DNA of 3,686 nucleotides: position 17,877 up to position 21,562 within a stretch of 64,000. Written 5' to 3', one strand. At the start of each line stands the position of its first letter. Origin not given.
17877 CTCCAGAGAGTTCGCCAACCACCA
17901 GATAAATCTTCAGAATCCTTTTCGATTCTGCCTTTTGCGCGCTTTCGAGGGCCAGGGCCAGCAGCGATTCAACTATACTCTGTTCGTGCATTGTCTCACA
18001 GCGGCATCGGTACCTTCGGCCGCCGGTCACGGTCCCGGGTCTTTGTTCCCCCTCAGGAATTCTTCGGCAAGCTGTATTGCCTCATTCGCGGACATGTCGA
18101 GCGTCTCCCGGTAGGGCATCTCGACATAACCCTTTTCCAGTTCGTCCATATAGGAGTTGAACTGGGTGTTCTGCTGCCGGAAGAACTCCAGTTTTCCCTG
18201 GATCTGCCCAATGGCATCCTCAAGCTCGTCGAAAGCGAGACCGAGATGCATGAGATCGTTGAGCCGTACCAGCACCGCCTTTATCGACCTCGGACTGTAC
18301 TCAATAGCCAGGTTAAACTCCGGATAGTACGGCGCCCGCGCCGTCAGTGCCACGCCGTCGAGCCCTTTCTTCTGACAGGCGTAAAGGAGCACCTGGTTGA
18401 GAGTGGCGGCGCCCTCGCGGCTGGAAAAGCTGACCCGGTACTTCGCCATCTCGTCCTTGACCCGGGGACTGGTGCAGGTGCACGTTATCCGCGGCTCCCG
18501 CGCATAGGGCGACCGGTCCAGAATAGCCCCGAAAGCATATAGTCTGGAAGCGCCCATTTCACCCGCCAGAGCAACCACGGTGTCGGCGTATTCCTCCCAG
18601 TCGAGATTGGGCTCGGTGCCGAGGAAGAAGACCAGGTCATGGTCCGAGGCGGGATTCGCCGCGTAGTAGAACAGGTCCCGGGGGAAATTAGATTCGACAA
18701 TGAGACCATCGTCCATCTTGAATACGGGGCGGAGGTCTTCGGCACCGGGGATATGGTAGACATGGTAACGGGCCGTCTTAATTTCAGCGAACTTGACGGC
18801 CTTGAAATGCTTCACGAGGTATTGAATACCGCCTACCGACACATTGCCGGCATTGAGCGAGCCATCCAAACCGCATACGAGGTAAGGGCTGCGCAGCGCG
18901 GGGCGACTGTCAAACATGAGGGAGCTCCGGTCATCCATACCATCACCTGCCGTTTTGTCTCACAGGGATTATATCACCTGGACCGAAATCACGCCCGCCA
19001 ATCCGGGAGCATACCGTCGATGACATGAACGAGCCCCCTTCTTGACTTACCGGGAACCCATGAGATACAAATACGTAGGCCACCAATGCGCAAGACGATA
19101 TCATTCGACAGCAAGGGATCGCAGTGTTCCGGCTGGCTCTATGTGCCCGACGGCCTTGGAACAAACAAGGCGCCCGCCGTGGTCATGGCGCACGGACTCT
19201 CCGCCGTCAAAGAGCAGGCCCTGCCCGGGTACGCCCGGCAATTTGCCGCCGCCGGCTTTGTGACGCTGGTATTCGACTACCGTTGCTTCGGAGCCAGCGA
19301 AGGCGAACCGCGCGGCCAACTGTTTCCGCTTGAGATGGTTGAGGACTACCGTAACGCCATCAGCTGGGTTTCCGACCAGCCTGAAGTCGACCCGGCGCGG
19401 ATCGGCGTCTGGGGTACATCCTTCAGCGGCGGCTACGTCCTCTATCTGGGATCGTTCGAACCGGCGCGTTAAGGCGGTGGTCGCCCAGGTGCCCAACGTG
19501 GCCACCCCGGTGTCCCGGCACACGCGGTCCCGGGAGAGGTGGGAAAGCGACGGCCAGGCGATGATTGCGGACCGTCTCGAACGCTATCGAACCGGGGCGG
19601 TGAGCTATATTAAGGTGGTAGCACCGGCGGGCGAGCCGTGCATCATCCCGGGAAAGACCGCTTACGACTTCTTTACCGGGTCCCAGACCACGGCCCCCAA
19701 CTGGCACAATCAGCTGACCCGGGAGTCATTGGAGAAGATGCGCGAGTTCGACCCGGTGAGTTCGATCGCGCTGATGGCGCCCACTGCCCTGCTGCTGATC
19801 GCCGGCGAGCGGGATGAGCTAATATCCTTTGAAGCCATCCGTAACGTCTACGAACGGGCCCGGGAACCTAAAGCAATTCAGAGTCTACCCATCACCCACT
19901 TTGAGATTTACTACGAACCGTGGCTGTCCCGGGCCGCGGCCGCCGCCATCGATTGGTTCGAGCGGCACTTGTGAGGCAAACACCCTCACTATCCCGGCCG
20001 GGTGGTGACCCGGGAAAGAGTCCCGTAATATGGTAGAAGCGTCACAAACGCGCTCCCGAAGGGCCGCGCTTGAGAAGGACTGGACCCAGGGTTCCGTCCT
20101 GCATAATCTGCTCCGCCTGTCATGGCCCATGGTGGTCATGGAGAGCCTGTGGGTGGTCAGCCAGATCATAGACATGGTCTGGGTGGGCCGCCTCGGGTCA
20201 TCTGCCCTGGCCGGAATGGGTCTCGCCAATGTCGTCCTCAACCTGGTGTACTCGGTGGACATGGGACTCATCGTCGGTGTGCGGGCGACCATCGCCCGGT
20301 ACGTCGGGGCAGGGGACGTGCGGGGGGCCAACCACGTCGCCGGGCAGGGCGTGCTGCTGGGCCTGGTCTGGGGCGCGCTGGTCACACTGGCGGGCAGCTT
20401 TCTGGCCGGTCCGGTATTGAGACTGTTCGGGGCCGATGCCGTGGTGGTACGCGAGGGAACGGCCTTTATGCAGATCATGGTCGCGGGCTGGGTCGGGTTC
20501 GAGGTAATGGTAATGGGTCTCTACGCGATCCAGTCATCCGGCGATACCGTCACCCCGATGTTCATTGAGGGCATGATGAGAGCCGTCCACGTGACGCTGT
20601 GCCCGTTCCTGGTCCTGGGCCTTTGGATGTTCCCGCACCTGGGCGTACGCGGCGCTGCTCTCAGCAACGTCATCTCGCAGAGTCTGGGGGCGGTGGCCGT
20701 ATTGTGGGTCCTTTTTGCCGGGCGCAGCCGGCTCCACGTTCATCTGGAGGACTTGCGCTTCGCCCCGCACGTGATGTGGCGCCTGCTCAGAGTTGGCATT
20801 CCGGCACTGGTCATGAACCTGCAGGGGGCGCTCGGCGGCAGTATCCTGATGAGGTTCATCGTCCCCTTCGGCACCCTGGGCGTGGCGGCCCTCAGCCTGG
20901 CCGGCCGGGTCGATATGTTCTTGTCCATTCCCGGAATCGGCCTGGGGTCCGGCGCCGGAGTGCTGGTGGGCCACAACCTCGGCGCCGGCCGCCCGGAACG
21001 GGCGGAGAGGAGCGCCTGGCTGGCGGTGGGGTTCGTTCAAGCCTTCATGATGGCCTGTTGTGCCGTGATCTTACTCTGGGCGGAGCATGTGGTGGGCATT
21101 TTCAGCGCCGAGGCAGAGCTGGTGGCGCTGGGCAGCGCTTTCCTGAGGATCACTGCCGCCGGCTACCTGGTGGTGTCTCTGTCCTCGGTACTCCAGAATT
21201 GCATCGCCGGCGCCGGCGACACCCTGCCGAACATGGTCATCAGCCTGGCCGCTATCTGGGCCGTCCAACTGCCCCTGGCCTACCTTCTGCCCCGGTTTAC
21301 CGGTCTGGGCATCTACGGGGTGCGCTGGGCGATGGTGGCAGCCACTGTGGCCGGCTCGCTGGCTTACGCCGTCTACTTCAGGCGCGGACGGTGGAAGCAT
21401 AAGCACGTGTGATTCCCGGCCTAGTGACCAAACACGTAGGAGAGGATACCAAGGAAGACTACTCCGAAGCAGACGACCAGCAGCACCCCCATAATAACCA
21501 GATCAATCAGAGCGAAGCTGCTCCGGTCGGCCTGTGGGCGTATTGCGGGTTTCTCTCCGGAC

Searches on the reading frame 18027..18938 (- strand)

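Call 79: search_protein_families(library=pfam, proteins=[window:18027-18938:-], max_evalue=0.00001)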
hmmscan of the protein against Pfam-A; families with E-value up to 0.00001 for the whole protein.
window:18027-18938:- (303 aa): 1 family
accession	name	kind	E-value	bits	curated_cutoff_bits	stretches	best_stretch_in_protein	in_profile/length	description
PF09754.15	PAC2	-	1.3e-29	104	25.8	1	24-250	2-211/215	PAC2 family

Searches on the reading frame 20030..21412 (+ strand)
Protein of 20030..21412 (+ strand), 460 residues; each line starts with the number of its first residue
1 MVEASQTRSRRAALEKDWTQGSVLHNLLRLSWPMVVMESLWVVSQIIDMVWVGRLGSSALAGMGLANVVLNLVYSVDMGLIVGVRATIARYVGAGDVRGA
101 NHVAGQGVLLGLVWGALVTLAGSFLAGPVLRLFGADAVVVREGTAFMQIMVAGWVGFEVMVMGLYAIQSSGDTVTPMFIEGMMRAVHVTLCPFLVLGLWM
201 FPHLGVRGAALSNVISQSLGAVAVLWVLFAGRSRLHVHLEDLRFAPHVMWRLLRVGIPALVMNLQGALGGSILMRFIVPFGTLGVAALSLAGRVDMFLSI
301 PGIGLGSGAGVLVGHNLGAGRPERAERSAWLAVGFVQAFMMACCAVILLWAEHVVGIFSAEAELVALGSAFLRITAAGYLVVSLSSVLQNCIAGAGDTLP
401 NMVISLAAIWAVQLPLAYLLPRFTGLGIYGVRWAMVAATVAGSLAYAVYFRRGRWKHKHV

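Call 37: search_protein_families(library=pfam, proteins=[window:20030-21412:+], max_evalue=0.00001)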
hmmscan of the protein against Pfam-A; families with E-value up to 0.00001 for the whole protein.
window:20030-21412:+ (460 aa): 1 family
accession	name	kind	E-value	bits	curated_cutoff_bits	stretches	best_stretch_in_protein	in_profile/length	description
PF01554.23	MatE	-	8.8e-51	172.2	24.9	2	33-191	1-159/161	MatE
